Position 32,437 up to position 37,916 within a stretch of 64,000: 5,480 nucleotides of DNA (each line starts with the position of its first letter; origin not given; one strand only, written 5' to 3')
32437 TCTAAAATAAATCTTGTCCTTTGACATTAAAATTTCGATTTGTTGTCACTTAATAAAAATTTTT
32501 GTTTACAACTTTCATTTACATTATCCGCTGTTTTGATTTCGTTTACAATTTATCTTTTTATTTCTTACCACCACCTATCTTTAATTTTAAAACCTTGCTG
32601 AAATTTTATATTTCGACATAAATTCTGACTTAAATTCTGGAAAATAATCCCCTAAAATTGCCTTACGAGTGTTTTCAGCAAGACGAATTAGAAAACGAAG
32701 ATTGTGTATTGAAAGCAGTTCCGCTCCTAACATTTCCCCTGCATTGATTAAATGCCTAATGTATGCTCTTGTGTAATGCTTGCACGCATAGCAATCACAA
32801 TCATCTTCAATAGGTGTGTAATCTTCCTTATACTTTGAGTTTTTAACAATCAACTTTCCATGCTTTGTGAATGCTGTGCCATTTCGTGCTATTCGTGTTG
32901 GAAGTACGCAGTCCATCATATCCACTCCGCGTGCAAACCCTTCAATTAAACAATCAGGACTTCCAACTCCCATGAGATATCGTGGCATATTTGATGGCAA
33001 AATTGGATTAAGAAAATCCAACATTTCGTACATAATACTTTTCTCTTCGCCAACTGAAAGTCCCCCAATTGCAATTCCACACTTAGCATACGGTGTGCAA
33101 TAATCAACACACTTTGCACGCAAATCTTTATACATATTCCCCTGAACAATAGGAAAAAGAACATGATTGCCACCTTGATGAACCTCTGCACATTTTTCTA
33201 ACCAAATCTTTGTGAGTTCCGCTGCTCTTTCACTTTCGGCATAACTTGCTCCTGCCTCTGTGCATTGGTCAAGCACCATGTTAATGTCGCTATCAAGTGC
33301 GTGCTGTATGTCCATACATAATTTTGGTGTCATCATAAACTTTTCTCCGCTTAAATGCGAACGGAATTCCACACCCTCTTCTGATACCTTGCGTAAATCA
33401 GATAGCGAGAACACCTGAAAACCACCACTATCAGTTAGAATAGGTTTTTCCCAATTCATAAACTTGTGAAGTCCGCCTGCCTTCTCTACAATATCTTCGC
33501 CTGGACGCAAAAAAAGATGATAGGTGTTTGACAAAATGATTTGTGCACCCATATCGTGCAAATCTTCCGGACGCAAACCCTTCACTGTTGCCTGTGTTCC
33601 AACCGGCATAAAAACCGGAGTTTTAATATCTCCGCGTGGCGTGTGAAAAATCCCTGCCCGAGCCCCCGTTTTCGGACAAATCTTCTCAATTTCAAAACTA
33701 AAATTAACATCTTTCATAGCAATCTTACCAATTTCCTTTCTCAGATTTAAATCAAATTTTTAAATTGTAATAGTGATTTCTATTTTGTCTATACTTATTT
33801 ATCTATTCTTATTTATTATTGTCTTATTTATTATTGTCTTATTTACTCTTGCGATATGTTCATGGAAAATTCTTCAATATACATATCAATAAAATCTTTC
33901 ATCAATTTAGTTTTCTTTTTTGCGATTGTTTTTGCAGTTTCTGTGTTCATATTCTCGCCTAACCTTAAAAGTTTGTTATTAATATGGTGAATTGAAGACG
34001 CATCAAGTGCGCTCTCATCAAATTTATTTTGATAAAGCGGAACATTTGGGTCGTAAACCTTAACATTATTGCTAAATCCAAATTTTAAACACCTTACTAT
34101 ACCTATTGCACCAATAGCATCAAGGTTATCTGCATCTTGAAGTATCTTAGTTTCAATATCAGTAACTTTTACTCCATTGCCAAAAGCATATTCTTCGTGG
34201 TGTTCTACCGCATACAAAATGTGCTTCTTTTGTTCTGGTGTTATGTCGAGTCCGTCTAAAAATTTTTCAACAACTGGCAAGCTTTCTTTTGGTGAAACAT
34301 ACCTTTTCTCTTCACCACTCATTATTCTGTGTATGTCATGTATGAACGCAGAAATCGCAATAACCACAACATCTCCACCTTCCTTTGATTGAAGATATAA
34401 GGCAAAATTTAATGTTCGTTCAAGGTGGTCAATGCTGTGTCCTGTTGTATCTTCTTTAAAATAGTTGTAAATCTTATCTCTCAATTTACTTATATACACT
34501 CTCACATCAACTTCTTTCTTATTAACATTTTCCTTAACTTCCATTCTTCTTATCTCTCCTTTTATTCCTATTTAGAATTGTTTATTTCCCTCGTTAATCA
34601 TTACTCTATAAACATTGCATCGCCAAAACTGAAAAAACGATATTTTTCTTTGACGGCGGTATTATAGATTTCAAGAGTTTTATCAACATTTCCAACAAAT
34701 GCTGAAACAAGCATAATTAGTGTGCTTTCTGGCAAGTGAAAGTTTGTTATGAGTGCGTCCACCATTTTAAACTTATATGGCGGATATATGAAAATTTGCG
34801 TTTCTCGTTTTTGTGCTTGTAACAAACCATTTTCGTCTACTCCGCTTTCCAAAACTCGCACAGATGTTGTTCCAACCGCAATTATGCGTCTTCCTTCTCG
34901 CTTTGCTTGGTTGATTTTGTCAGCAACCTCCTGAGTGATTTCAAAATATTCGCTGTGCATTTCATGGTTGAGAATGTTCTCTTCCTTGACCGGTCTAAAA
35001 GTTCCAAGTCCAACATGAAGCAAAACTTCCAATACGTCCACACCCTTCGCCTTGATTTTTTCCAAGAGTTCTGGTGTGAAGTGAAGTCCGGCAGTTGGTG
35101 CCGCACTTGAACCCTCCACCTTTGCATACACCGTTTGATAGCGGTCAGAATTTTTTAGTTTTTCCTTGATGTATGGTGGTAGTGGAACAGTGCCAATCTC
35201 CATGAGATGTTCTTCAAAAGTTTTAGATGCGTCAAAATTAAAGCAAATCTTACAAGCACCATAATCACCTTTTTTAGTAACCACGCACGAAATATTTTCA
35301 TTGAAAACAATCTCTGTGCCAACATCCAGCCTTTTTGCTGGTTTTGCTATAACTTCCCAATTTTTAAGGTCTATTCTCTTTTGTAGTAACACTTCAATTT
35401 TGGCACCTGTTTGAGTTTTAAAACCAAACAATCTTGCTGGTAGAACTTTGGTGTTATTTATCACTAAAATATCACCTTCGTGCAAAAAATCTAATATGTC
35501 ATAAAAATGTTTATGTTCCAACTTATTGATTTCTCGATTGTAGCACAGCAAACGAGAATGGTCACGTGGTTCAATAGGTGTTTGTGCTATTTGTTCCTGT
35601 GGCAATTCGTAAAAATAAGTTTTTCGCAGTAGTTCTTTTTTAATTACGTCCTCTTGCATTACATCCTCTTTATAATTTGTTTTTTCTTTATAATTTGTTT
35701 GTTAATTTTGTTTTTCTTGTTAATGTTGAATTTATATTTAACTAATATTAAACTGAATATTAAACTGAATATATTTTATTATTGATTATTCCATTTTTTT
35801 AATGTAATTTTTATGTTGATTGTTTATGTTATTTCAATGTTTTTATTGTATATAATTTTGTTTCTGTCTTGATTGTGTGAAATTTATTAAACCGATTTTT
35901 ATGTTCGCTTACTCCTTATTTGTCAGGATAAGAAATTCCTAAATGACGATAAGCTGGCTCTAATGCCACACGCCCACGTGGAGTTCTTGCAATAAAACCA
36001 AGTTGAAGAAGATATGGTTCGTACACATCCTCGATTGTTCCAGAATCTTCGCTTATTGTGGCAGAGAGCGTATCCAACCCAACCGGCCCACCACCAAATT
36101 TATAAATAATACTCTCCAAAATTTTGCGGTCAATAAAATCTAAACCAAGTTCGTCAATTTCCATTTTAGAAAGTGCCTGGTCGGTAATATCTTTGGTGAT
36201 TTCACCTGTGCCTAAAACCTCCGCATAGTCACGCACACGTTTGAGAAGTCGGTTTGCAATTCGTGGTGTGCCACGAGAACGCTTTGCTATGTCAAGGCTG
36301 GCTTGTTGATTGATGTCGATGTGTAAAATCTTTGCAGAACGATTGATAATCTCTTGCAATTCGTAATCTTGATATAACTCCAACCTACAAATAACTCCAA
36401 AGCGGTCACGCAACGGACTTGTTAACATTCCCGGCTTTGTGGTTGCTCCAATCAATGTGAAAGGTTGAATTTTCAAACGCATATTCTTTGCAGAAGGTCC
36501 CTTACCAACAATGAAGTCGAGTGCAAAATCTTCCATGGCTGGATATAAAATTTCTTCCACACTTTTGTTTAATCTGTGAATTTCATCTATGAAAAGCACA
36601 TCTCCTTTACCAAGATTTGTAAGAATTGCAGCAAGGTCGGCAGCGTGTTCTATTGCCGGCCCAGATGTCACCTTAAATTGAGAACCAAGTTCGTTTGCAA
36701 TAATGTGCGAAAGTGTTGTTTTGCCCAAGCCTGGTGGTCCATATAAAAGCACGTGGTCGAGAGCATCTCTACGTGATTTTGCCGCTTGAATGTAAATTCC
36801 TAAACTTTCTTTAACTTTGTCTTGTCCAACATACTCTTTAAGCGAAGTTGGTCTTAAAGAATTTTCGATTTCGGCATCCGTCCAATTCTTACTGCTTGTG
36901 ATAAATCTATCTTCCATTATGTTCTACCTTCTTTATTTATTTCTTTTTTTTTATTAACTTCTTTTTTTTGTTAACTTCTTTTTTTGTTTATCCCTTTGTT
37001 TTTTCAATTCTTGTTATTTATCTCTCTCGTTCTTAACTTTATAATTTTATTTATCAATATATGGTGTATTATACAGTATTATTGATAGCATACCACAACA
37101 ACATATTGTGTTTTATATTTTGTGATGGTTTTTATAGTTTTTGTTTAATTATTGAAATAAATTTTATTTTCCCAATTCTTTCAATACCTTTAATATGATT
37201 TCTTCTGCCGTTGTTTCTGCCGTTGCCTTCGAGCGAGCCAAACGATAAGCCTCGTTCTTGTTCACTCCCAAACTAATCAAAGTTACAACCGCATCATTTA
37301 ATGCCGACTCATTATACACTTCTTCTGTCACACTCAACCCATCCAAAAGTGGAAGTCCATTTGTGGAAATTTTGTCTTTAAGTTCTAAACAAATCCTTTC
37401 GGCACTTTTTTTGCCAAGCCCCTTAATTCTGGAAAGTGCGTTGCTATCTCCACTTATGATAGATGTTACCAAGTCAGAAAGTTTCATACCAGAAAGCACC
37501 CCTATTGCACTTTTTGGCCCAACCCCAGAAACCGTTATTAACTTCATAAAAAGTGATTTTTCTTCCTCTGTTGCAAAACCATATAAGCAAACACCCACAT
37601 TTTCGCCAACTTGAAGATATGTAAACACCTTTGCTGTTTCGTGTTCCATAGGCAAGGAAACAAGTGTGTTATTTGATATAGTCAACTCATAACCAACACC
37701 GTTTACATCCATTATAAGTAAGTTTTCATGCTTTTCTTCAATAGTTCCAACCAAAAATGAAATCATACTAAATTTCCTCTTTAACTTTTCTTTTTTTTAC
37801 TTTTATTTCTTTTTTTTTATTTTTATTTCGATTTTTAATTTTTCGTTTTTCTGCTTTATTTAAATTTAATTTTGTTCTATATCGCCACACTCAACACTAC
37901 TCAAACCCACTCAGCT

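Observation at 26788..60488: A dispersed ~32 bp imperfect-palindrome family restricted to spacers, with a core resembling an NrdR box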

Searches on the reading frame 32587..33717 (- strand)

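Call 11: search_protein_families(library=ncbifam, proteins=[window:32587-33717:-])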
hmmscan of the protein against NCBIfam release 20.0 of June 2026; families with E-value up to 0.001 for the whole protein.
window:32587-33717:- (376 aa): 3 families
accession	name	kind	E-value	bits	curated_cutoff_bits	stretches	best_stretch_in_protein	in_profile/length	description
TIGR00430.1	Q_tRNA_tgt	equivalog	1.8e-150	501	306.75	1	8-372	1-365/368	tRNA guanosine(34) transglycosylase Tgt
TIGR00449.1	tgt_general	superfamily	5.1e-142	473.1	47.6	1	8-371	1-363/367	tRNA-guanine transglycosylase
TIGR00432.2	arcsn_tRNA_tgt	equivalog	1.4e-35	122.6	350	1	17-355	8-319/441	tRNA guanosine(15) transglycosylase TgtA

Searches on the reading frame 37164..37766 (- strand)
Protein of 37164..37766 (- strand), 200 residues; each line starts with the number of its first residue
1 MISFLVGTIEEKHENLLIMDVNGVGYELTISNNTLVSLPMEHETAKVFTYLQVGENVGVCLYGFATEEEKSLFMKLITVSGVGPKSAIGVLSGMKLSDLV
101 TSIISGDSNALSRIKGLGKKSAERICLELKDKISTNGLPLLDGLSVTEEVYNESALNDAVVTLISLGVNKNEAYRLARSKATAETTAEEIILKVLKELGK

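Call 11: search_protein_families(library=ncbifam, proteins=[window:37164-37766:-])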
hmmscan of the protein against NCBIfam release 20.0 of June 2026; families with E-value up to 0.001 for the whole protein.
window:37164-37766:- (200 aa): 2 families
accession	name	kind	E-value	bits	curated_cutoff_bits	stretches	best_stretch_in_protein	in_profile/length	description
TIGR00084.2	ruvA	equivalog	2.5e-51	174.2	85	1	1-196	1-202/202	Holliday junction branch migration protein RuvA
NF011194.0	PRK14600.1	equivalog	7.5e-27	94.3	180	1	1-199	1-187/188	Holliday junction branch migration protein RuvA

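Call 27: find_related_loci(query=window:37164-37766:-, collection=metagenome_contigs, flank=10000)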
Query window:37164-37766:- (200 aa) in metagenome_contigs; peptide patterns used: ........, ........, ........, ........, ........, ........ (x = any residue, [..] = any of these).
265 stretches matched a pattern; 98 encode a relative of the query (tblastn E <= 1e-3); the best 80 are kept; 80 distinct loci.
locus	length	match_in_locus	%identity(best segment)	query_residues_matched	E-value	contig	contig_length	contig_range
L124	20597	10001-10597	78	1-200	1e-99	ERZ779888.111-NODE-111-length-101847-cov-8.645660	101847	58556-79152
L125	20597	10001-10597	78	1-200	7e-100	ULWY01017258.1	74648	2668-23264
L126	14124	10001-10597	78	1-200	7e-100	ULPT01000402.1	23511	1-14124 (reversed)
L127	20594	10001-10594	78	1-200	7e-99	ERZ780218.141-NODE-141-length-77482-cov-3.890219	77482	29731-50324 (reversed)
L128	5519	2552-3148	78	1-200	8e-99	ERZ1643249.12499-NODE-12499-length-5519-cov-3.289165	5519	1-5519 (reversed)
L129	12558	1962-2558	77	1-200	2e-97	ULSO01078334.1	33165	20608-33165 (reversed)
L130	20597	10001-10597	76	1-200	2e-96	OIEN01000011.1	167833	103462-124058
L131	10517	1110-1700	74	1-200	1e-89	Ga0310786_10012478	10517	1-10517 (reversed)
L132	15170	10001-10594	69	1-200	2e-84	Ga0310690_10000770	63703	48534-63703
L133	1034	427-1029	69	1-200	4e-90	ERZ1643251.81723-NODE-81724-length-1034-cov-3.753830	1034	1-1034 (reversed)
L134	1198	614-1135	70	1-200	1e-88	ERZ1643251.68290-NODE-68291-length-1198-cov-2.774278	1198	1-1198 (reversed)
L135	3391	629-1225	69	1-200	3e-81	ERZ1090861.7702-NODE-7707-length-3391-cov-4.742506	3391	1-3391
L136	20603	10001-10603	66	1-200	2e-80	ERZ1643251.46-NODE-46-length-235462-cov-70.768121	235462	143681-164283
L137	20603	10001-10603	67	1-200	1e-79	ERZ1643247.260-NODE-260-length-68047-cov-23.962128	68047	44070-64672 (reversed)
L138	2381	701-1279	62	1-196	4e-73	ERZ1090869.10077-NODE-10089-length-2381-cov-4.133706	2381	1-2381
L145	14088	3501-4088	58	1-200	2e-66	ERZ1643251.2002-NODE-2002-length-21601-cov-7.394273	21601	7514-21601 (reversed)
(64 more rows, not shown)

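Call 54: search_protein_families(library=ncbifam, proteins=[L145:11670-14024:+], max_evalue=1e-10)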
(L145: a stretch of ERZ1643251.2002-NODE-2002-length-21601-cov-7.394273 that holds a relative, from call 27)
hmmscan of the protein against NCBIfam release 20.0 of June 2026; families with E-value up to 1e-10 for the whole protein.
L145:11670-14024:+ (784 aa): 4 families
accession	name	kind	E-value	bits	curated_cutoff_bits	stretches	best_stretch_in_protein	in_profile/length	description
TIGR00644.1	recJ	equivalog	1.9e-149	498.4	396.9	1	26-541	2-536/546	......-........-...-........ exonuclease RecJ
NF008290.0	PRK11070.1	equivalog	7.2e-71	239.4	900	1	25-481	22-501/577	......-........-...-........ exonuclease RecJ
NF053576.1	RecJ_archaeal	equivalog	2e-24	86.3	360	1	67-242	2-170/452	RecJ family nuclease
NF040701.1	RecJ_Meth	equivalog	2.5e-14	52.9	550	0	75-226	6-148/449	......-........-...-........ exonuclease RecJ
